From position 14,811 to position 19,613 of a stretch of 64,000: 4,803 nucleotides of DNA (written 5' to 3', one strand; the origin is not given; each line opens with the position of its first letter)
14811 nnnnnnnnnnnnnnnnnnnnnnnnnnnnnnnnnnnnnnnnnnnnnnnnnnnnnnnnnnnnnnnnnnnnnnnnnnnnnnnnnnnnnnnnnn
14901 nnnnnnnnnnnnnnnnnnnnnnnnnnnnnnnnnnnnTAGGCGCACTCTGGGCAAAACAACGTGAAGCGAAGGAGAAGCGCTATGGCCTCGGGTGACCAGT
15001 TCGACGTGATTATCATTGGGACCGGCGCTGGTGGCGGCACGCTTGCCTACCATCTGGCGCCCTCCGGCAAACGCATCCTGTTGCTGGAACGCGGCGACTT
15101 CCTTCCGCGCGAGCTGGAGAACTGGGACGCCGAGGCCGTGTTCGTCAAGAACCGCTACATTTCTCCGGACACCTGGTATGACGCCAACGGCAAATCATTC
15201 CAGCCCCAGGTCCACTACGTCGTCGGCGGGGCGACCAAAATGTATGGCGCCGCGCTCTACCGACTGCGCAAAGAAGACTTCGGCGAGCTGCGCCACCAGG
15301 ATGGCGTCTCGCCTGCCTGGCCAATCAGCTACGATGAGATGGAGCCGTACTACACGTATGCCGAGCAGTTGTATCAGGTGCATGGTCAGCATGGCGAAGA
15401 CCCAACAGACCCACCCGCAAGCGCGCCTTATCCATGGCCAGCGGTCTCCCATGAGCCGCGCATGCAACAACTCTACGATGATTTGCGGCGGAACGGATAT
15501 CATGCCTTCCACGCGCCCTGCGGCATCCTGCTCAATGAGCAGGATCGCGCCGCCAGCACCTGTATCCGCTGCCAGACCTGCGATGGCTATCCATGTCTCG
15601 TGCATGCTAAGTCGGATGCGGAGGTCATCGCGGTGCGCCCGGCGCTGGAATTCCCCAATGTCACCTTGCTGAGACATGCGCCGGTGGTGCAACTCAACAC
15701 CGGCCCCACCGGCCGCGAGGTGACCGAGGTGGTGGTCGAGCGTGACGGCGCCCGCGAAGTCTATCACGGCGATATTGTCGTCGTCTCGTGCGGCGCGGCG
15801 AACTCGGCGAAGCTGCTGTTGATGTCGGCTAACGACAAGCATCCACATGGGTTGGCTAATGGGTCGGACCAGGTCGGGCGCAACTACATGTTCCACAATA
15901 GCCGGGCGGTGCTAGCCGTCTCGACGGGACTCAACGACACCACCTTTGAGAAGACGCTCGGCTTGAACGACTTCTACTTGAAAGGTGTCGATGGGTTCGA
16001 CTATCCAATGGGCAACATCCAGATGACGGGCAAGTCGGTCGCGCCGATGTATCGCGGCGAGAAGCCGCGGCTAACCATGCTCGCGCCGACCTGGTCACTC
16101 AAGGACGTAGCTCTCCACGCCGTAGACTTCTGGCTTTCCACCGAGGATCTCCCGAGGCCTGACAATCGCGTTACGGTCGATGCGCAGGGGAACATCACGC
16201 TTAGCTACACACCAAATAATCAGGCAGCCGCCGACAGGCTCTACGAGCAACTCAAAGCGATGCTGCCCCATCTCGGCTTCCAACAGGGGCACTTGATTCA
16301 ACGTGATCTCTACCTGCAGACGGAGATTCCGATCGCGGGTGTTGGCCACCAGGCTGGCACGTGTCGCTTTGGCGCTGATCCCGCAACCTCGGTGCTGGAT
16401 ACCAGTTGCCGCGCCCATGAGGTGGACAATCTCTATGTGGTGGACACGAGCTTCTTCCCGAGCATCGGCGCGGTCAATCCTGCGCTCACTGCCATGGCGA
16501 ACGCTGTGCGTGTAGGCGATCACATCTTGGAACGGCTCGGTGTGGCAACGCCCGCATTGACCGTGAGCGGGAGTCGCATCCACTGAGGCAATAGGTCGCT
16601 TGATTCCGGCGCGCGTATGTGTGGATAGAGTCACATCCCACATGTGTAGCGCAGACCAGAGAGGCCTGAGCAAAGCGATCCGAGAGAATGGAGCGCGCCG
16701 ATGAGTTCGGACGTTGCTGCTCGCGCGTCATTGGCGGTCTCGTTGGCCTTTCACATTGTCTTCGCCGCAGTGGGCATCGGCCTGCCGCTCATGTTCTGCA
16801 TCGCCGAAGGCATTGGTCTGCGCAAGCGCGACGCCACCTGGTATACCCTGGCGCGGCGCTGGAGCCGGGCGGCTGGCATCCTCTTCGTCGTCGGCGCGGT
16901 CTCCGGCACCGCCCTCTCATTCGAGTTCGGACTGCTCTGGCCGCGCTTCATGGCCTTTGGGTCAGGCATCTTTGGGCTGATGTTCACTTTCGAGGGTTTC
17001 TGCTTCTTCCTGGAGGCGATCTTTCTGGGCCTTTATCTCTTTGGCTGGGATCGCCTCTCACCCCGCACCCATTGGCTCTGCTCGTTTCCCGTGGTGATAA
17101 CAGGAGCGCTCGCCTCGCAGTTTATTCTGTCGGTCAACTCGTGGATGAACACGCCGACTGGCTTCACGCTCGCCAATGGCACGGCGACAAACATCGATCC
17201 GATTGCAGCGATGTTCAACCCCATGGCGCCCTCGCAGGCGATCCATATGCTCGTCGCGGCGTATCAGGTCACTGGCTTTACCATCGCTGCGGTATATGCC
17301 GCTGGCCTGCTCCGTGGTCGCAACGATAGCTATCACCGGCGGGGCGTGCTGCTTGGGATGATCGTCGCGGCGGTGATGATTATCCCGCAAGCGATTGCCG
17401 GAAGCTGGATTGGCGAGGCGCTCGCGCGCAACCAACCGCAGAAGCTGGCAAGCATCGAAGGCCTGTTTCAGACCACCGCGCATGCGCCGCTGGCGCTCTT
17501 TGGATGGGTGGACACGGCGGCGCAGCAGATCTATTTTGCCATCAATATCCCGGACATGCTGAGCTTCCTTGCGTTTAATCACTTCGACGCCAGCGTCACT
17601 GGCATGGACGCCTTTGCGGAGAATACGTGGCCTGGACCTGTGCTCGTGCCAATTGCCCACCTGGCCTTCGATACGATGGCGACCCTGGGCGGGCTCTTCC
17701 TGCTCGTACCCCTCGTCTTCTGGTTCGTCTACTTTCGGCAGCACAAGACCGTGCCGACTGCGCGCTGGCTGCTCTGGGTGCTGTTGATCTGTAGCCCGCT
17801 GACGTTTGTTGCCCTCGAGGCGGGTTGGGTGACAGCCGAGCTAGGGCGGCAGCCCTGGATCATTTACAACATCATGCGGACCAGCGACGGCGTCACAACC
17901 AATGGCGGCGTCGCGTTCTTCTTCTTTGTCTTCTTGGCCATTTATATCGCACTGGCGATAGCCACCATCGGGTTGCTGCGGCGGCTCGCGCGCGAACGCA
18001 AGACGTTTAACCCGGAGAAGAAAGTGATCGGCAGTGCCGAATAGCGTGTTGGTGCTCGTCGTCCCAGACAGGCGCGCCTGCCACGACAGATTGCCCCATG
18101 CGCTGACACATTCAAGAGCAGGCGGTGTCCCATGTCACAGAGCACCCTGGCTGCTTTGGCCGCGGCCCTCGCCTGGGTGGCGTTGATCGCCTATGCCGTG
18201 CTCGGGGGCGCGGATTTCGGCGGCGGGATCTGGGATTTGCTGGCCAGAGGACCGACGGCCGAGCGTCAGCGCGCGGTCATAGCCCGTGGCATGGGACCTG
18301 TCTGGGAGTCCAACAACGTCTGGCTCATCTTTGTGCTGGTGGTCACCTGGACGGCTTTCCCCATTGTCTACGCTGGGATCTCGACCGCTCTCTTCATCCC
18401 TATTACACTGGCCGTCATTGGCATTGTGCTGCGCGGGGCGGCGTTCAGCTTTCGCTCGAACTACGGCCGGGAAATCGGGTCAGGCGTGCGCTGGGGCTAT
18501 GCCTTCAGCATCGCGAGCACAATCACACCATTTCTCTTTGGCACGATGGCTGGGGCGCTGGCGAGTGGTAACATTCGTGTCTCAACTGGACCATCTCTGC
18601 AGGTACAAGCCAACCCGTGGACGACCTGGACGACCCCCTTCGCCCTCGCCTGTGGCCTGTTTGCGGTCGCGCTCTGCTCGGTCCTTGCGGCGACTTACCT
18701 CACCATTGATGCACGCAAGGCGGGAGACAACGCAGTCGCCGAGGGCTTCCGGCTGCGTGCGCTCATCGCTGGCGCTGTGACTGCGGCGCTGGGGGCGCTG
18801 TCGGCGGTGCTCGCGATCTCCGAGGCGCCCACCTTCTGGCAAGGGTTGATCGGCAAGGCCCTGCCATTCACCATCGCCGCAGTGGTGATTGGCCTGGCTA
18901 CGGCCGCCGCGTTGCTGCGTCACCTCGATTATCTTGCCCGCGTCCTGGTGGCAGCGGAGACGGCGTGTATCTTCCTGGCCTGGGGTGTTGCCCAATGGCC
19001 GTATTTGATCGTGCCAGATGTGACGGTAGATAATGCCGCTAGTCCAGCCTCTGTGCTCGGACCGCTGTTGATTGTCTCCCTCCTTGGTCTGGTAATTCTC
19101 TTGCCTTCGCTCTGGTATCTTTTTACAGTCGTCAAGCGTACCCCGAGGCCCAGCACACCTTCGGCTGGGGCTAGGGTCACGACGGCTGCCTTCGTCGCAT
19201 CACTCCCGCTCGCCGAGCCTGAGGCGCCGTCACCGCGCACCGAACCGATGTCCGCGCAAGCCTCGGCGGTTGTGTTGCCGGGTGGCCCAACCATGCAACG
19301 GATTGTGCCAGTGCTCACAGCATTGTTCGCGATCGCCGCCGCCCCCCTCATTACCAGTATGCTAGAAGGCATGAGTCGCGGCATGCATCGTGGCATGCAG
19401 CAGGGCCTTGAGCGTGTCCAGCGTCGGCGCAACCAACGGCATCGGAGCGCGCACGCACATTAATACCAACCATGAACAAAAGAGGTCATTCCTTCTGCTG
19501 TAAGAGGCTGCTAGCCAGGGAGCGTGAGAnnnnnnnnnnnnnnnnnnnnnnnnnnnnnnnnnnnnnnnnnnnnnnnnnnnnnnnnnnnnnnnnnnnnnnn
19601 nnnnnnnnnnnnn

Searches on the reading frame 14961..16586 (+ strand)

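Call 25: search_protein_families(library=pfam, proteins=[window:14961-16586:+], max_evalue=0.00001)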
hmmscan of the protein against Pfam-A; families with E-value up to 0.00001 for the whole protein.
window:14961-16586:+ (541 aa): 4 families
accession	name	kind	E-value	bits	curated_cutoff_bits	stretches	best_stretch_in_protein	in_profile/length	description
PF05199.19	GMC_oxred_C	-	1.8e-20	74.3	24.6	1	459-515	83-139/139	GMC oxidoreductase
PF00732.25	GMC_oxred_N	-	5.5e-10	39.9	23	1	76-312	15-216/218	GMC oxidoreductase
PF01266.30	DAO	-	1.7e-06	28.3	27.9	0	15-286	1-210/353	FAD dependent oxidoreductase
PF00890.30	FAD_binding_2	-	7.1e-06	25.9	20.4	0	15-46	1-32/414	FAD binding domain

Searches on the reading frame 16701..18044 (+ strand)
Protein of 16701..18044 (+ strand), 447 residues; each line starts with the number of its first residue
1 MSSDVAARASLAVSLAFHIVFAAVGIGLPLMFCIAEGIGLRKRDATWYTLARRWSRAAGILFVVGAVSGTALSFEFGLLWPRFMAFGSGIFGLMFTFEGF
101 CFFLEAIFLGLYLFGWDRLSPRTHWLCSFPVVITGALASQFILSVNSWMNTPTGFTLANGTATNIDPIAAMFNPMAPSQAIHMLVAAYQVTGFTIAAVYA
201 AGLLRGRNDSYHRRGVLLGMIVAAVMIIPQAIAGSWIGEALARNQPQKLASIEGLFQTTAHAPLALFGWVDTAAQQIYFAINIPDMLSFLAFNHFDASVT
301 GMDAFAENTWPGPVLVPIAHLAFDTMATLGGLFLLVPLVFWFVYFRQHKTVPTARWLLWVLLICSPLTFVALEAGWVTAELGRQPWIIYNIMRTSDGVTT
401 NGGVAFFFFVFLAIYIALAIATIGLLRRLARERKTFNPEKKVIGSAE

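Call 25: search_protein_families(library=pfam, proteins=[window:16701-18044:+], max_evalue=0.00001)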
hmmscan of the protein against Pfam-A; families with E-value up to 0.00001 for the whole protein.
window:16701-18044:+ (447 aa): 1 family
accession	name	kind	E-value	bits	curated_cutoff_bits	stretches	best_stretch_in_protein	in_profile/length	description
PF01654.22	Cyt_bd_oxida_I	-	1.6e-132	442.5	26.2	1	7-432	2-416/418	Cytochrome bd terminal oxidase subunit I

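Call 27: find_encoding_contigs(protein=window:16701-18044:+, flank=1000, max_places=3)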
Protein window:16701-18044:+ (447 aa): no gene with exactly this product is on record in the collection.

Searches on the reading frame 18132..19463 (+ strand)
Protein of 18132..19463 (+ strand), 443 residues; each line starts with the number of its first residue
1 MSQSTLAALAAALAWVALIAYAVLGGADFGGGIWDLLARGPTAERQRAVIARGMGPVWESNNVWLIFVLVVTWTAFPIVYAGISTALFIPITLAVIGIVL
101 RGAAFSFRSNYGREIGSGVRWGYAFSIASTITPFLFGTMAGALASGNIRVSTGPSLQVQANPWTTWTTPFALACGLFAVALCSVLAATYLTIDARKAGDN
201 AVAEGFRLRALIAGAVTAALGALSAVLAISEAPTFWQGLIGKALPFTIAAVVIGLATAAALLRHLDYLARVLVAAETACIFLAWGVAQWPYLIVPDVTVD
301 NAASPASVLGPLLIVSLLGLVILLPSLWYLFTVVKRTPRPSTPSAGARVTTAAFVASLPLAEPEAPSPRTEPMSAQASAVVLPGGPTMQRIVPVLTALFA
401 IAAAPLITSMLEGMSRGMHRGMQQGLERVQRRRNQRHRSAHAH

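Call 25: search_protein_families(library=pfam, proteins=[window:18132-19463:+], max_evalue=0.00001)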
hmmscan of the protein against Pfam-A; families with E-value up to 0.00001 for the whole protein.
window:18132-19463:+ (443 aa): 1 family
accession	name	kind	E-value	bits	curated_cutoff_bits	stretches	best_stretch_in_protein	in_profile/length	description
PF02322.20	Cyt_bd_oxida_II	-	6.5e-63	213.3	35.6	1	8-333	3-301/302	Cytochrome bd terminal oxidase subunit II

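Call 29: find_homologous_proteins(query=window:18132-19463:+, max_evalue=1e-40)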
Query window:18132-19463:+ (443 aa): 2927 proteins with E <= 1e-40 among 8000 candidates; the best 120 are listed.
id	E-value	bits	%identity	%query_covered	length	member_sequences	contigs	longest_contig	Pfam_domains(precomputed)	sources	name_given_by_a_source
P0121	5.2e-278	940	100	100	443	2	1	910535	PF02322.21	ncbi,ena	-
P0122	1.0e-257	873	92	100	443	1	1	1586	PF02322.21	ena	-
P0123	1.0e-257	873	93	100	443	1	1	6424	PF02322.21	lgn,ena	-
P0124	3.5e-257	871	92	100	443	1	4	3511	PF02322.21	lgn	-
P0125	3.9e-257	871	92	100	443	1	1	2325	PF02322.21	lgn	-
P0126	5.5e-256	867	92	100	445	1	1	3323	PF02322.21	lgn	-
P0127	4.4e-253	858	91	100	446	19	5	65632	PF02322.21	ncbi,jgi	ncbi:MAG TPA: cytochrome d ubiquinol oxidase subunit II [Ktedonobacterales bacterium]|jgi:cytochrome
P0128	2.1e-252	856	90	100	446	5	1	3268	PF02322.21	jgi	jgi:cytochrome d ubiquinol oxidase subunit II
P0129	3.6e-252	855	91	100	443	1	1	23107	PF02322.21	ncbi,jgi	ncbi:MAG TPA: cytochrome d ubiquinol oxidase subunit II [Ktedonobacterales bacterium]|jgi:cytochrome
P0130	1.2e-250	850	91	100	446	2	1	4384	PF02322.21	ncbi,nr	ncbi:MAG TPA: cytochrome d ubiquinol oxidase subunit II [Ktedonobacterales bacterium]|nr:cytochrome 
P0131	1.2e-247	840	89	100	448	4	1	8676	PF02322.21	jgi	jgi:cytochrome d ubiquinol oxidase subunit II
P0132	2.4e-247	839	91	100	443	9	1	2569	PF02322.21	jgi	-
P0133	5.9e-243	824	87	100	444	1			PF02322.21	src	-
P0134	9.7e-242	820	87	100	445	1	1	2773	PF02322.21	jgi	-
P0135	2.7e-197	674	78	94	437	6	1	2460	PF02322.21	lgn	-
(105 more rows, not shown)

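Call 30: find_encoding_contigs(protein=P0121, flank=500, max_places=3)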
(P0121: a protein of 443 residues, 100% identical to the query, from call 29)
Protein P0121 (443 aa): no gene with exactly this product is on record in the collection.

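Call 31: list_cluster_members(proteins=[P0121, P0001, P0004])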
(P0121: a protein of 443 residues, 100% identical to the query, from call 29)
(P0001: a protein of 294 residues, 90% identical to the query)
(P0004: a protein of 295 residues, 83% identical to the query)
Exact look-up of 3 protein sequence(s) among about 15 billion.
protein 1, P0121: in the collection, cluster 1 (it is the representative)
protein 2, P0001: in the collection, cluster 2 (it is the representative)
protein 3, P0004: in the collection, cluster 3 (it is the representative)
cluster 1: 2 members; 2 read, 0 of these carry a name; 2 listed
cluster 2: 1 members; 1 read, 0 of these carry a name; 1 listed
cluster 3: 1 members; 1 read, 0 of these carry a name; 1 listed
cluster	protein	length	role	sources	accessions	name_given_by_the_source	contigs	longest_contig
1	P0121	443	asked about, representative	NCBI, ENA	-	-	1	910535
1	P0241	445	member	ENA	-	-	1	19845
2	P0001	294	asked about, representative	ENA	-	-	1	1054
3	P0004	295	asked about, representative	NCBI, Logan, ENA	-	-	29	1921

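Call 34: find_encoding_contigs(protein=P0127, flank=10000, max_places=3)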
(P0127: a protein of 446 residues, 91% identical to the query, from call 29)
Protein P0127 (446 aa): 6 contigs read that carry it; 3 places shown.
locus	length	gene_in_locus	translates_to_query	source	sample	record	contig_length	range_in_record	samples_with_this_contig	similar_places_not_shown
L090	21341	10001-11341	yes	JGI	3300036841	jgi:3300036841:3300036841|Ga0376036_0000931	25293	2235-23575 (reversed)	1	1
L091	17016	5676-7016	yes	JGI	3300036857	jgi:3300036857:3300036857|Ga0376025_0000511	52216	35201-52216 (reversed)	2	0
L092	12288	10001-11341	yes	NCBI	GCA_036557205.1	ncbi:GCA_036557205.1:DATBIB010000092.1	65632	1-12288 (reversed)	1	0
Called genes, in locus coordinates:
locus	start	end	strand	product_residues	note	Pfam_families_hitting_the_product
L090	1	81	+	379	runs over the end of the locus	PF01266:DAO, PF01494:FAD_binding_3, PF13450:NAD_binding_8 (weak)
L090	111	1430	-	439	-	PF00654:Voltage_CLC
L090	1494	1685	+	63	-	-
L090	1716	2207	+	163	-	-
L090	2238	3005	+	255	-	PF00106:adh_short, PF08659:KR, PF13561:adh_short_C2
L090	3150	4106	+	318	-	PF01758:SBF, PF13593:SBF_like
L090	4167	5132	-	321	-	PF04199:Cyclase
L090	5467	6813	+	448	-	PF07992:Pyr_redox_2, PF22366:NDH2_C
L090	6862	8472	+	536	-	PF00732:GMC_oxred_N, PF00890:FAD_binding_2 (faint), PF01266:DAO (faint), PF05199:GMC_oxred_C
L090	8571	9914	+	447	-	PF01654:Cyt_bd_oxida_I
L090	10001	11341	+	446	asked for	PF02322:Cyt_bd_oxida_II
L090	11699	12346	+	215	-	PF01914:MarC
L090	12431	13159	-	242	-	PF06897:DUF1269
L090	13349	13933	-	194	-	PF03729:DUF308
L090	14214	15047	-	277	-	PF03976:PPK2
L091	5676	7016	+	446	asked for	PF02322:Cyt_bd_oxida_II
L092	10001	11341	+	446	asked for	PF02322:Cyt_bd_oxida_II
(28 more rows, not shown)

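Call 67: find_encoding_contigs(protein=P0241, flank=10000, max_places=3)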
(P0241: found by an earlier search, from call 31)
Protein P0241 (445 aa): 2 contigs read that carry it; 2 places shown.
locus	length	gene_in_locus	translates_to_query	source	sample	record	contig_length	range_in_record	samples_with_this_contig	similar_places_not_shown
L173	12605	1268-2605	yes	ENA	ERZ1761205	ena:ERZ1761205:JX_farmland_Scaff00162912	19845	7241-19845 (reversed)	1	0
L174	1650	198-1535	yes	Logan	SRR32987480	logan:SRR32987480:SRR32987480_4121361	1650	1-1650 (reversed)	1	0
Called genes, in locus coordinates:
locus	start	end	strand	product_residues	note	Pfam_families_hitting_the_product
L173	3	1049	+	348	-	?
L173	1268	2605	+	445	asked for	PF02322:Cyt_bd_oxida_II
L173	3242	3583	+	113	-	-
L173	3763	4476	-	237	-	PF06897:DUF1269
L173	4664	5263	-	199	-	PF03729:DUF308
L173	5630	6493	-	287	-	PF03976:PPK2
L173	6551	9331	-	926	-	PF00690:Cation_ATPase_N, PF00122:E1-E2_ATPase, PF13246:Cation_ATPase, PF00702:Hydrolase, PF00689:Cation_ATPase_C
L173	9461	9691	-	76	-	-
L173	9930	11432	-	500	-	PF07690:MFS_1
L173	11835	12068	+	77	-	-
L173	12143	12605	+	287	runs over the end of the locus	PF01435:Peptidase_M48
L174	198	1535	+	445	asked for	PF02322:Cyt_bd_oxida_II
